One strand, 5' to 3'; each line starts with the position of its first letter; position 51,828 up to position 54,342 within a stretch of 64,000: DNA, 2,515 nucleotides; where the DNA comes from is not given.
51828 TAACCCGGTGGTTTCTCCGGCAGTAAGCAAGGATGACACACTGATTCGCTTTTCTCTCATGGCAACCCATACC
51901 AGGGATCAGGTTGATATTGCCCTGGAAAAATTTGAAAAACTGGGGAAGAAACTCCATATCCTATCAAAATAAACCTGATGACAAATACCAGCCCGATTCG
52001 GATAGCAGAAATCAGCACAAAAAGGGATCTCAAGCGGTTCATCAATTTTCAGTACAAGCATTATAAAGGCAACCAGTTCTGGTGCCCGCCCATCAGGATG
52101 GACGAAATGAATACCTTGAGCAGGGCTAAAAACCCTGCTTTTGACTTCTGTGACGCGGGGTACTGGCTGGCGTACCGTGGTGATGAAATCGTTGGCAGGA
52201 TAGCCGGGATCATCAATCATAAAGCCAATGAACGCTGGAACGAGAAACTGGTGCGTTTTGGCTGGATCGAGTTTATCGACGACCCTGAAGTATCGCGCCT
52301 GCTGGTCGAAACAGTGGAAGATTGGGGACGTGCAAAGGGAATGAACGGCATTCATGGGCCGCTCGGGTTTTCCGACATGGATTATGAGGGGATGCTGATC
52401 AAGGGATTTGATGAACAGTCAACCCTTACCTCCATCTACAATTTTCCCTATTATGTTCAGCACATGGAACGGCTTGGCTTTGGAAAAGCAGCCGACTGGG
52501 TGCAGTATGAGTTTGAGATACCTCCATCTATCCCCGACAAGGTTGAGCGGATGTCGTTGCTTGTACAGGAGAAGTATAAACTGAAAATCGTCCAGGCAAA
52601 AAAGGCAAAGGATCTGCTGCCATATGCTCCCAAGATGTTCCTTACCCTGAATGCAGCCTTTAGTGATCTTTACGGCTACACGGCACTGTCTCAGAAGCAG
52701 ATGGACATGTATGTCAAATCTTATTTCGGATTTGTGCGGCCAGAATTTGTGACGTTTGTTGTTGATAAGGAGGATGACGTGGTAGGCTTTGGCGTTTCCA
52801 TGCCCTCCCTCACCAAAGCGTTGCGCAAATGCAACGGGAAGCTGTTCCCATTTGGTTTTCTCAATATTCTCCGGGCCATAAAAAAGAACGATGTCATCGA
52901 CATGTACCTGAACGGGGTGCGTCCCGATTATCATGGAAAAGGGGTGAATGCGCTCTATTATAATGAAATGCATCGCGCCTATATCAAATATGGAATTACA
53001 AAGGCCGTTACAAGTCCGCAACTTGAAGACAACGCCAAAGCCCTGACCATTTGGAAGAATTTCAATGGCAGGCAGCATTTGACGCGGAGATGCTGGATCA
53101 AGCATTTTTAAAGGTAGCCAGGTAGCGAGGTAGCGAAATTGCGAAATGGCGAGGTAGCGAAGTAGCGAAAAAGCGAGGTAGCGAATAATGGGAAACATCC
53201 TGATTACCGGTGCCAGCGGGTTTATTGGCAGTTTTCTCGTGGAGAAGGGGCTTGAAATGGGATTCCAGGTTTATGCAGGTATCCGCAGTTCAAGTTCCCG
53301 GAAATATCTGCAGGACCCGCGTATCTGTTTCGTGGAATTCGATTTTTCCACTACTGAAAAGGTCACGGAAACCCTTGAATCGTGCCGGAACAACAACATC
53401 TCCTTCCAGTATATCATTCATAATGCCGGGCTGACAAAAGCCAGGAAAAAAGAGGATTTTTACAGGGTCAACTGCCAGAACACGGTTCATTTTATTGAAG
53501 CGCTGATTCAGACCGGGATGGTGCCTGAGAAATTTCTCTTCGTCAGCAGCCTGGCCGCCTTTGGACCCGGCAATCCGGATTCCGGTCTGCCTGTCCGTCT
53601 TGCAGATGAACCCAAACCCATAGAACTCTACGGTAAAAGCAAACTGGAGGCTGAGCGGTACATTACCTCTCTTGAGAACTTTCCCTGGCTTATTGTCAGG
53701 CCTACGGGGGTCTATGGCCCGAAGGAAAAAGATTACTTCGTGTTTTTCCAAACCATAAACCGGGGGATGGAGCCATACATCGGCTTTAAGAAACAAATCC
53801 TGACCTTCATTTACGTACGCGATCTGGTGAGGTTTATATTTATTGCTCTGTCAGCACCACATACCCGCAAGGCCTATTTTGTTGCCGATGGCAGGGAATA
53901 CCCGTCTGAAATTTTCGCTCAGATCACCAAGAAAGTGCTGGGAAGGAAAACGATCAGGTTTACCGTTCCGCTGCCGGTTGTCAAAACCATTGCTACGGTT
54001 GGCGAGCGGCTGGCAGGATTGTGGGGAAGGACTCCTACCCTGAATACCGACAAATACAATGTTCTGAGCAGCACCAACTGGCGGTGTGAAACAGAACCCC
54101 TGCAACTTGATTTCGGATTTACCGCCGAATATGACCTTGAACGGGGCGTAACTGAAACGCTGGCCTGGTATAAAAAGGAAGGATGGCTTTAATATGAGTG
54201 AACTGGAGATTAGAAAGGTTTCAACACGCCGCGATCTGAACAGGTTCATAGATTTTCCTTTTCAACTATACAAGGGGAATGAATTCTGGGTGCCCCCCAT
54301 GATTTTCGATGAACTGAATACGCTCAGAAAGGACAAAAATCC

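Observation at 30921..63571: Recurring architecture: five co-directional gene junctions carry tandem short-unit repeat arrays, each locus with its own motif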

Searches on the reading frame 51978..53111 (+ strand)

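Call 12: search_protein_families(library=pfam, proteins=[window:51978-53111:+])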
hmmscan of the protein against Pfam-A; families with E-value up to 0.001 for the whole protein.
window:51978-53111:+ (377 aa): 1 family
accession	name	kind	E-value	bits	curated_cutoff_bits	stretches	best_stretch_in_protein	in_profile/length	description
PF00583.31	Acetyltransf_1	-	2.8e-05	24.8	20.7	0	252-355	28-107/116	Acetyltransferase (GNAT) family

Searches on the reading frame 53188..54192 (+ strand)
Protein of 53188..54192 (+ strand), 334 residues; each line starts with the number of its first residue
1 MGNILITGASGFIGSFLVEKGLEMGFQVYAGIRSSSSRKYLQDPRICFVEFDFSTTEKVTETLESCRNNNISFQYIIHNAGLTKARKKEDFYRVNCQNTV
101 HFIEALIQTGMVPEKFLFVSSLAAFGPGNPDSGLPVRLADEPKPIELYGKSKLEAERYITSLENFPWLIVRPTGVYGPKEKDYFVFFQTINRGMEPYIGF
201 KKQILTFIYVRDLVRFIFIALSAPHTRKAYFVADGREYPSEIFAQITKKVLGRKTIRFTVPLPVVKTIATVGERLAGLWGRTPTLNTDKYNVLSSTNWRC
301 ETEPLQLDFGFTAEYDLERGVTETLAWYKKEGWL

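Call 12: search_protein_families(library=pfam, proteins=[window:53188-54192:+])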
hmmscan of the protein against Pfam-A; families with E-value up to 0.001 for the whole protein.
window:53188-54192:+ (334 aa): 8 families
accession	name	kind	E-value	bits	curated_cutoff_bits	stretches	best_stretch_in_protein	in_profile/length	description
PF01370.27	Epimerase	-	2.8e-27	96.1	20.9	1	4-226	1-230/240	NAD dependent epimerase/dehydratase family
PF04321.23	RmlD_sub_bind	-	5.1e-16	59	27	1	3-226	2-202/287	RmlD substrate binding domain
PF16363.11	GDP_Man_Dehyd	-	1e-14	55.2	27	1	5-255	1-270/332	GDP-mannose 4,6 dehydratase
PF13460.12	NAD_binding_10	-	1.7e-13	51.2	27.2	1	8-185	1-156/184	NAD(P)H-binding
PF01073.25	3Beta_HSD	-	4.4e-13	49.3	22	1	5-234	1-250/280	3-beta hydroxysteroid dehydrogenase/isomerase family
PF07993.18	NAD_binding_4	-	8.8e-12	45.1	20.1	1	73-188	89-220/258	Male sterility protein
PF00106.31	adh_short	-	2.2e-07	31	26.6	1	4-107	3-120/195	short chain dehydrogenase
PF05368.20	NmrA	-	6.1e-05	23.2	27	1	3-64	4-68/298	NmrA-like family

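Call 43: find_encoding_contigs(protein=window:53188-54192:+, flank=1500, max_places=10)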
Protein window:53188-54192:+ (334 aa): 12 contigs read that carry it; 4 places shown.
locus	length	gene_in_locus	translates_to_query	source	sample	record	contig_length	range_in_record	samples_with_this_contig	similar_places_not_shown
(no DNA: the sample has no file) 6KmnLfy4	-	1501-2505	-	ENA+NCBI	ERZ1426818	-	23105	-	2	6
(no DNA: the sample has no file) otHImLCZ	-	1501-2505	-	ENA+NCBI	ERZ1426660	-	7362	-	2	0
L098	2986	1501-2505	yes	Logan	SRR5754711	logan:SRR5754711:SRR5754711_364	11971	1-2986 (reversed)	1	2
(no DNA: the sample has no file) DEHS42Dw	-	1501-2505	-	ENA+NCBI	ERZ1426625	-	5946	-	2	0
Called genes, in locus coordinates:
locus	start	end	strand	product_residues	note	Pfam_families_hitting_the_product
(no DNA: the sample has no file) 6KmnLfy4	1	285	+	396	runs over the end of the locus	PF00155:Aminotran_1_2, PF01212:Beta_elim_lyase (weak)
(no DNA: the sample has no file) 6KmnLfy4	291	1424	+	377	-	-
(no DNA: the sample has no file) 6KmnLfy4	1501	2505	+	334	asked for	PF00106:adh_short (weak), PF01073:3Beta_HSD, PF01370:Epimerase, PF04321:RmlD_sub_bind, PF13460:NAD_binding_10, PF16363:GDP_Man_Dehyd, PF07993:NAD_binding_4 (weak)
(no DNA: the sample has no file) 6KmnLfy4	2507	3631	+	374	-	PF00583:Acetyltransf_1 (faint)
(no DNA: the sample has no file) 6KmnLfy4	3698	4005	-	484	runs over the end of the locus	PF12771:SusD-like_2, PF12741:SusD-like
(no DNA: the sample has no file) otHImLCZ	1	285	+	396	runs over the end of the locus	PF00155:Aminotran_1_2, PF01212:Beta_elim_lyase (weak)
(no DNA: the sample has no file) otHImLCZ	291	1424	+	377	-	-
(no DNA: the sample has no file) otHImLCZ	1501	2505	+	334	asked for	PF00106:adh_short (weak), PF01073:3Beta_HSD, PF01370:Epimerase, PF04321:RmlD_sub_bind, PF13460:NAD_binding_10, PF16363:GDP_Man_Dehyd, PF07993:NAD_binding_4 (weak)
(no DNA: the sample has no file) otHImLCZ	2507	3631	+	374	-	PF00583:Acetyltransf_1 (faint)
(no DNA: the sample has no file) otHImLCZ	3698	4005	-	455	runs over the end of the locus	?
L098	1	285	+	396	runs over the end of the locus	PF00155:Aminotran_1_2, PF01212:Beta_elim_lyase (weak)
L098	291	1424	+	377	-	-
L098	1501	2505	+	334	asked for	PF00106:adh_short (weak), PF01073:3Beta_HSD, PF01370:Epimerase, PF04321:RmlD_sub_bind, PF13460:NAD_binding_10, PF16363:GDP_Man_Dehyd, PF07993:NAD_binding_4 (weak)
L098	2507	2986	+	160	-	?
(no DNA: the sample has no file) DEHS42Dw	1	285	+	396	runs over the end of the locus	PF00155:Aminotran_1_2, PF01212:Beta_elim_lyase (weak)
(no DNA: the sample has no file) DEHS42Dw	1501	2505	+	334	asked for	PF00106:adh_short (weak), PF01073:3Beta_HSD, PF01370:Epimerase, PF04321:RmlD_sub_bind, PF13460:NAD_binding_10, PF16363:GDP_Man_Dehyd, PF07993:NAD_binding_4 (weak)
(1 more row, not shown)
